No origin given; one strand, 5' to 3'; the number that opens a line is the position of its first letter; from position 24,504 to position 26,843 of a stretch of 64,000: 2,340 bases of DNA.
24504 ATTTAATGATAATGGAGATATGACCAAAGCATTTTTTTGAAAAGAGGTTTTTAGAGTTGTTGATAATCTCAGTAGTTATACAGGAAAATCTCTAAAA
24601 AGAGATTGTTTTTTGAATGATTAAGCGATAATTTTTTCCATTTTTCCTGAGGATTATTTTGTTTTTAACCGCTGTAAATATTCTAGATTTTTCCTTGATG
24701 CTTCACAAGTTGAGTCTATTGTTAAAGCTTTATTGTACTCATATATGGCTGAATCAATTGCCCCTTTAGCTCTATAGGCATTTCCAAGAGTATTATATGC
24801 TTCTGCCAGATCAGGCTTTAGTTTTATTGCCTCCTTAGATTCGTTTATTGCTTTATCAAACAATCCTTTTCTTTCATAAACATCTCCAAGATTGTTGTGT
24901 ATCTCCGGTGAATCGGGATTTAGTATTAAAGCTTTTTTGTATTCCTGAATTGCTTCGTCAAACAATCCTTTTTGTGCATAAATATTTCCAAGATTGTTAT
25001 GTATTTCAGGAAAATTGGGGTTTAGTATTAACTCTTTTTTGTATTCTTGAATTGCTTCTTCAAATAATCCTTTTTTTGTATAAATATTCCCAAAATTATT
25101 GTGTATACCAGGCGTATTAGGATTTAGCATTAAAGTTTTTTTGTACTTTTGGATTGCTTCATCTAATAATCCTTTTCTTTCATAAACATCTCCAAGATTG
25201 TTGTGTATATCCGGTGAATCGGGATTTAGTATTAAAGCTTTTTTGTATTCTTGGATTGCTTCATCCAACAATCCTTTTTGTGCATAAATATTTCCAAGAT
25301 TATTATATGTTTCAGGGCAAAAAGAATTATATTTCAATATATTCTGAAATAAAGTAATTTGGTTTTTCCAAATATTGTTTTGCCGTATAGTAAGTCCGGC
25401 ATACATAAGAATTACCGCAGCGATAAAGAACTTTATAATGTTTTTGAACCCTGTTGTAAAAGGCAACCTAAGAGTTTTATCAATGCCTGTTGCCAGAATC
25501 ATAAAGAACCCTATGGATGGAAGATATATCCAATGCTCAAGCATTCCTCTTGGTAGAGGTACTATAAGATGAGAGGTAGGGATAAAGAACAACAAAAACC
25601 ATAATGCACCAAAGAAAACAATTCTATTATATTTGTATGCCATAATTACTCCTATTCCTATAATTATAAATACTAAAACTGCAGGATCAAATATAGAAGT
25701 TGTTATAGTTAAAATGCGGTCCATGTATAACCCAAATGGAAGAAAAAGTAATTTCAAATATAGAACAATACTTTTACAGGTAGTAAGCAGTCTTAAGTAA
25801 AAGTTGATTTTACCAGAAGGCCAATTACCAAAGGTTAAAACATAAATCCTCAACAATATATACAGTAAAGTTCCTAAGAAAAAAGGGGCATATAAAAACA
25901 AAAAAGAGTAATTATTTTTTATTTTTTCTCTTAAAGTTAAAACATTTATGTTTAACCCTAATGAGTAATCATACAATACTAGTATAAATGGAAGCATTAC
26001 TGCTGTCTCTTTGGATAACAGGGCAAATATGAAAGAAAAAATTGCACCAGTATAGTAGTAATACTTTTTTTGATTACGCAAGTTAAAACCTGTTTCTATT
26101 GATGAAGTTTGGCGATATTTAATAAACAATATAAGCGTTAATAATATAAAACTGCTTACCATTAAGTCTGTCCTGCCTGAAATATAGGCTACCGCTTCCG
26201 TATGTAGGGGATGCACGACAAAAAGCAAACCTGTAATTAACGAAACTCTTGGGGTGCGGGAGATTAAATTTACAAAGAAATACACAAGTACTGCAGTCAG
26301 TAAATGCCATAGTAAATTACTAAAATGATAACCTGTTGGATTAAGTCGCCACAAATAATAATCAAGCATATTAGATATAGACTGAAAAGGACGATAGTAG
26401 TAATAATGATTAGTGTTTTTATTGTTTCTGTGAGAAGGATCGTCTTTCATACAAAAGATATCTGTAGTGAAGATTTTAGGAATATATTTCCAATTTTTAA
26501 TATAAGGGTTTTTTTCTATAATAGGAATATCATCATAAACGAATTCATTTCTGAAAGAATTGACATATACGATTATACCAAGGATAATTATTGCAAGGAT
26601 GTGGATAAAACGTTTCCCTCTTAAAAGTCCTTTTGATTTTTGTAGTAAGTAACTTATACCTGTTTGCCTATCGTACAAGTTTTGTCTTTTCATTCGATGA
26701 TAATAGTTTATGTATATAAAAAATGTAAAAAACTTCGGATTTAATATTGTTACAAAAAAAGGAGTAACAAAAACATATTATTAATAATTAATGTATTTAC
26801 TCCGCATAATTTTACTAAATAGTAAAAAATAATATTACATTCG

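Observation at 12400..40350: Two giant T9SS cargo paralogs share a duplicated glycine-rich module plus the CTD, while their N-terminal passenger domains differ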

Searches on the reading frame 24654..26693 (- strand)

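Call 11: search_protein_families(library=pfam, proteins=[window:24654-26693:-], max_evalue=10)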
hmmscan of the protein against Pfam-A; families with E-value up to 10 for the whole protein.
window:24654-26693:- (679 aa): 45 families (the best 25 are shown)
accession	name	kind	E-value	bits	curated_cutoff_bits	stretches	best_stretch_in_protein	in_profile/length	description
PF13414.12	TPR_11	-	6.9e-58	192.5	26.8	7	467-508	1-42/42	TPR repeat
PF07719.23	TPR_2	-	3e-47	155.3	27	6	562-594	1-33/34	Tetratricopeptide repeat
PF00515.34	TPR_1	-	5.4e-45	149.9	27.8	6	563-594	2-33/34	Tetratricopeptide repeat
PF13181.12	TPR_8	-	2.8e-38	127.2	25.7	6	461-492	2-33/34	Tetratricopeptide repeat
PF13431.12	TPR_17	-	4.2e-34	114.4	24.4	6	483-515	2-34/34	Tetratricopeptide repeat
PF13432.12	TPR_16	-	3.2e-32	111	32.7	5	466-521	3-58/65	Tetratricopeptide repeat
PF14559.12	TPR_19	-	5.1e-29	100.8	25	6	541-600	4-63/68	Tetratricopeptide repeat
PF13424.12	TPR_12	-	3.1e-28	98.2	30.1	4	461-521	4-72/77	Tetratricopeptide repeat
PF13176.12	TPR_7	-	1.5e-22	78.1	27.9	5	498-526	3-33/36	Tetratricopeptide repeat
PF13428.12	TPR_14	-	6.3e-22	76.3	23.5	5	563-604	2-43/44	Tetratricopeptide repeat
PF13374.12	TPR_10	-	4.3e-14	52.4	27.5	3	462-488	4-30/42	Tetratricopeptide repeat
PF25063.1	ARM_TT21_C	-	1.9e-09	38.2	35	2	428-532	98-202/209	Tetratricopeptide repeat protein 21 C-terminal ARM domain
PF01535.26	PPR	-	3.8e-09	36.6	25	1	462-480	2-20/31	PPR repeat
PF13371.12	TPR_9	-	1.3e-08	35.1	35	3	536-598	3-65/73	Tetratricopeptide repeat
PF24575.1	TPR_Slam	-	1e-07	32.8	35.2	1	571-602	56-87/104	Surface lipoprotein assembly modifier, N-terminal TPR repeats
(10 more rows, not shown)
